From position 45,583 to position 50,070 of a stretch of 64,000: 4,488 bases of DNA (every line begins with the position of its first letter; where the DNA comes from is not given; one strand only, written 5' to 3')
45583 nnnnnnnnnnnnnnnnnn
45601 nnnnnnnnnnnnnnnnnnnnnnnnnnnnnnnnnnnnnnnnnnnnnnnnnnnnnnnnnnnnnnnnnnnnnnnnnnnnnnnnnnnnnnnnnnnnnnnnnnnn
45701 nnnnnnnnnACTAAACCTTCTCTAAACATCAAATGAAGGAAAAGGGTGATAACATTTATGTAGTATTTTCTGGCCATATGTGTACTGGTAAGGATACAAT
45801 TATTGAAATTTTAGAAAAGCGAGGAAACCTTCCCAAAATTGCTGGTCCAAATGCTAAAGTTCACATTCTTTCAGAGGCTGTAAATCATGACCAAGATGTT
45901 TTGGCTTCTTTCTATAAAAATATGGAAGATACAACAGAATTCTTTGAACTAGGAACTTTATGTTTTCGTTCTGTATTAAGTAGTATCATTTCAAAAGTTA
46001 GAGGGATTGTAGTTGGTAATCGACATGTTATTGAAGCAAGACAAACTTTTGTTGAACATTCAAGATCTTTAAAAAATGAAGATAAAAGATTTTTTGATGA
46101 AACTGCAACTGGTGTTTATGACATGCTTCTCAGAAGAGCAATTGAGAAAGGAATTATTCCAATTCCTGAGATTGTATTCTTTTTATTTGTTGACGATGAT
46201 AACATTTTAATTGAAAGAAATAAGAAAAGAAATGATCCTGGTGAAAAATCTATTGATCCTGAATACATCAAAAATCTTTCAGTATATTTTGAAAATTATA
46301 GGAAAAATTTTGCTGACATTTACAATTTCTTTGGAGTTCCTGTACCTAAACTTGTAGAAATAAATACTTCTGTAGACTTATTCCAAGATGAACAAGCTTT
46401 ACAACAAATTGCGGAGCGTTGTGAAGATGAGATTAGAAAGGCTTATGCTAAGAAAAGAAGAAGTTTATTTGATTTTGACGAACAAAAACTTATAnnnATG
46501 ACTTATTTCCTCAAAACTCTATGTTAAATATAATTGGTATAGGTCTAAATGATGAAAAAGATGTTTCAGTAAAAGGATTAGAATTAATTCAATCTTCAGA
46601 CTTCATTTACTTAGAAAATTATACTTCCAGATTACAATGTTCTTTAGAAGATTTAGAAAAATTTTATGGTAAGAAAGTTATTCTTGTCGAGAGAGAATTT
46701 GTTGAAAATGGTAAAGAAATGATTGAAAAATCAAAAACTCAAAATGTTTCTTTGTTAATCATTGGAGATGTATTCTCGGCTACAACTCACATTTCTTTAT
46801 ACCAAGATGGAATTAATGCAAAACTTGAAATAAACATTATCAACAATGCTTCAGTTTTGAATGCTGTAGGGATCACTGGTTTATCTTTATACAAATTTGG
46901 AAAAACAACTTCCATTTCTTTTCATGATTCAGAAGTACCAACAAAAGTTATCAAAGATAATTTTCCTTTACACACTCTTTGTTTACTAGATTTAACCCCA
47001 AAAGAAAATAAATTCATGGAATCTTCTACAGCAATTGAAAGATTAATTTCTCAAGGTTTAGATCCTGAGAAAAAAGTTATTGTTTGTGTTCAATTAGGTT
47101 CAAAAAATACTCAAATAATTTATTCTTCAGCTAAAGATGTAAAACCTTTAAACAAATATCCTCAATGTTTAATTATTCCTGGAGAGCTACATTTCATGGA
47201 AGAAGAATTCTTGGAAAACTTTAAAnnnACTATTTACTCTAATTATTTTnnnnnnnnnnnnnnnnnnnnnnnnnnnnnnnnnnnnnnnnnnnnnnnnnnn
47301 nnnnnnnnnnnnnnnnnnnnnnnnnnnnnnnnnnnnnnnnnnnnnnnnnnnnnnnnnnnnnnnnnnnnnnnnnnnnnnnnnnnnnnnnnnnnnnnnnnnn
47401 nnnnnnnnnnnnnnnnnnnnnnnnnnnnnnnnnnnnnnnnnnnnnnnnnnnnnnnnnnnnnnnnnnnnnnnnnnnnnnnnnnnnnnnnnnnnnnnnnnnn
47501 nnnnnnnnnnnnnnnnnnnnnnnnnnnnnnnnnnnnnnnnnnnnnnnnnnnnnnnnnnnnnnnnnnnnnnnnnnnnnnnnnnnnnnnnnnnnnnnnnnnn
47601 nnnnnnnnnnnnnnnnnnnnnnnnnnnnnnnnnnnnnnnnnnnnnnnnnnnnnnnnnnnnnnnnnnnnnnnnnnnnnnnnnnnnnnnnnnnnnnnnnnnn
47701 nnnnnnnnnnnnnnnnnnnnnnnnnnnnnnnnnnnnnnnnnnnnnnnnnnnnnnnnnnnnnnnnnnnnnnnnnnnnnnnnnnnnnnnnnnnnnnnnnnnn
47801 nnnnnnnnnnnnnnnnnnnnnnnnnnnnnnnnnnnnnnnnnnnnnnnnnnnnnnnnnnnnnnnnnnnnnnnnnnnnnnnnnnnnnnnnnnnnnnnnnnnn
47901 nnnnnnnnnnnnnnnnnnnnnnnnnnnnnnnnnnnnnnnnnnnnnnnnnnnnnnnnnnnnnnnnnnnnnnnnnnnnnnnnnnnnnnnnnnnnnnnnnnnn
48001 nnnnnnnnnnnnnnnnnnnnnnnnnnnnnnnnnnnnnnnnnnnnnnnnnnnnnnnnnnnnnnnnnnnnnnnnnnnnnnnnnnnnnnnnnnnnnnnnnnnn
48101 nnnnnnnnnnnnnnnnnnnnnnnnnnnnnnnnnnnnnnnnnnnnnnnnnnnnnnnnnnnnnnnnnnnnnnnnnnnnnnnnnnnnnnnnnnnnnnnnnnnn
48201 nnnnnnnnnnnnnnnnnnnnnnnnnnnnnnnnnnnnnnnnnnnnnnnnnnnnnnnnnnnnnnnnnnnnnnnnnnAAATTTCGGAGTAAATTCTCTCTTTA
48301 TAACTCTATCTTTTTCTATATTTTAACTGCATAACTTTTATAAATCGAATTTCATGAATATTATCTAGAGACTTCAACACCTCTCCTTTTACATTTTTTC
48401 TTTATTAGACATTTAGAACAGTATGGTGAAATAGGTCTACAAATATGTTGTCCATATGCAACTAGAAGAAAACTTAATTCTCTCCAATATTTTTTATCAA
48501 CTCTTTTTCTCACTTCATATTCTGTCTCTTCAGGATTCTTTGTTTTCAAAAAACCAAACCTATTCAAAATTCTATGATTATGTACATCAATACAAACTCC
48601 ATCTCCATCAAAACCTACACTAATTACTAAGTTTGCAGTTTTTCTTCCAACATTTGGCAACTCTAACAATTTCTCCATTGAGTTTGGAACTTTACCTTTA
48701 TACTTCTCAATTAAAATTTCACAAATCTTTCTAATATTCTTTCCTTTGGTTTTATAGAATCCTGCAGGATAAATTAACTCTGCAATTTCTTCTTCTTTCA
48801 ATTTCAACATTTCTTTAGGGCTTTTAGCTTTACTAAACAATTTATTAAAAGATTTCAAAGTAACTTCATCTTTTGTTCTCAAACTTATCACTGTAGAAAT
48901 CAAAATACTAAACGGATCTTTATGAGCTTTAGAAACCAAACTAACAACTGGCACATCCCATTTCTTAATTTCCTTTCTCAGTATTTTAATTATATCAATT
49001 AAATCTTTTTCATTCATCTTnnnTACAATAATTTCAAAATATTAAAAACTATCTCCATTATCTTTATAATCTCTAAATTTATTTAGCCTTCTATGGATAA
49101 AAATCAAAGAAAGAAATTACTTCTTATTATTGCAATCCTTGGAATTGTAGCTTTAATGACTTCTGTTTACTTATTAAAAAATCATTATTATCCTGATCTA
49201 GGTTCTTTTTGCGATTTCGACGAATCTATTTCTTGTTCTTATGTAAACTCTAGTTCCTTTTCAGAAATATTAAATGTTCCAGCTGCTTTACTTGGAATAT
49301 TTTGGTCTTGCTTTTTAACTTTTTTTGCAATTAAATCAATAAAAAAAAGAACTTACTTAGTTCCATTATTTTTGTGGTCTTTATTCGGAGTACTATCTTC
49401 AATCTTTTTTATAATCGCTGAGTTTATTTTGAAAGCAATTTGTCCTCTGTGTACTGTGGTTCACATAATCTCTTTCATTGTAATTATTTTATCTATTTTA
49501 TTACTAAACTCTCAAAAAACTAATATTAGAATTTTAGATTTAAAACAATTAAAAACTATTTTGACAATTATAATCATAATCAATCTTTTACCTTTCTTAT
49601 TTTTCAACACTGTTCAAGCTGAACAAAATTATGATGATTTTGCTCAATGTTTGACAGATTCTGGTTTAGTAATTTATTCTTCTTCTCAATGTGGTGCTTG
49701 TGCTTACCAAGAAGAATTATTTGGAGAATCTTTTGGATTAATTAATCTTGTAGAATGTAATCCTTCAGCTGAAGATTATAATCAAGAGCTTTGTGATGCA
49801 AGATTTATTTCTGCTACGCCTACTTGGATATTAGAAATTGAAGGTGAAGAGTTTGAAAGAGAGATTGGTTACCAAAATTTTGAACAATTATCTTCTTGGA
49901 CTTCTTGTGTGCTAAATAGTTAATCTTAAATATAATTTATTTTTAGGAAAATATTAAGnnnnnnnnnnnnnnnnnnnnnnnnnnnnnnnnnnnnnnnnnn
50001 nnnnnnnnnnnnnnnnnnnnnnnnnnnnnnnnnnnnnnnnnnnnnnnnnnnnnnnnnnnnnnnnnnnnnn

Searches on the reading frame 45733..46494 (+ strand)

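Call 69: search_protein_families(library=pfam, proteins=[window:45733-46494:+], max_evalue=0.0001)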
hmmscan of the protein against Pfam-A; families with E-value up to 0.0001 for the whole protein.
window:45733-46494:+ (254 aa): 1 family
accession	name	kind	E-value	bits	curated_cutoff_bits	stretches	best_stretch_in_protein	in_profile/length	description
PF01712.25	dNK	-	8.2e-15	55.5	27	1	13-232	4-200/203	Deoxynucleoside kinase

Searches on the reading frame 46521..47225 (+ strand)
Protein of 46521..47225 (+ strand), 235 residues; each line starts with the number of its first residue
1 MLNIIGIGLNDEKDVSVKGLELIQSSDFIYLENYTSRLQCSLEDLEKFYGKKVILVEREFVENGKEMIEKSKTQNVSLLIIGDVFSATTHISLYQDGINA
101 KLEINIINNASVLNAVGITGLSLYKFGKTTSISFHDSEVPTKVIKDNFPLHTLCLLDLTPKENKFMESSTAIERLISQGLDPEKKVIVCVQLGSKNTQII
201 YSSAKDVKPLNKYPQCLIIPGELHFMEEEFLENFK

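Call 69: search_protein_families(library=pfam, proteins=[window:46521-47225:+], max_evalue=0.0001)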
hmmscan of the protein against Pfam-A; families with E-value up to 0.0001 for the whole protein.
window:46521-47225:+ (235 aa): 1 family
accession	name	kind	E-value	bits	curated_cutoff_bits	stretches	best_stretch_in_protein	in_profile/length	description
PF00590.25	TP_methylase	-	2.3e-15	57.6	27.8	1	1-205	1-209/212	Tetrapyrrole (Corrin/Porphyrin) Methylases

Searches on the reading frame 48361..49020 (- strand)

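Call 69: search_protein_families(library=pfam, proteins=[window:48361-49020:-], max_evalue=0.0001)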
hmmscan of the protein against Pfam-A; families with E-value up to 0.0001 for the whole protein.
window:48361-49020:- (219 aa): 2 families
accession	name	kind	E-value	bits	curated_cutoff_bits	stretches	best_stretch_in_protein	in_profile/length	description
PF00730.31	HhH-GPD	-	2e-22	80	26.2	1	41-174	1-106/108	HhH-GPD superfamily base excision DNA repair protein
PF00633.29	HHH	-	6e-06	26.3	24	1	106-134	1-29/30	Helix-hairpin-helix motif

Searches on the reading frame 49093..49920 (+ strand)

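Call 69: search_protein_families(library=pfam, proteins=[window:49093-49920:+], max_evalue=0.0001)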
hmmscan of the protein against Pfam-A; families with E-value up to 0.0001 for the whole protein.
window:49093-49920:+ (276 aa): 1 family
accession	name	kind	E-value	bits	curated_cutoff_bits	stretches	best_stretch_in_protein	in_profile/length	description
PF07884.19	VKOR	-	4.6e-20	72.6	27.5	1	12-135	2-134/134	Vitamin K epoxide reductase family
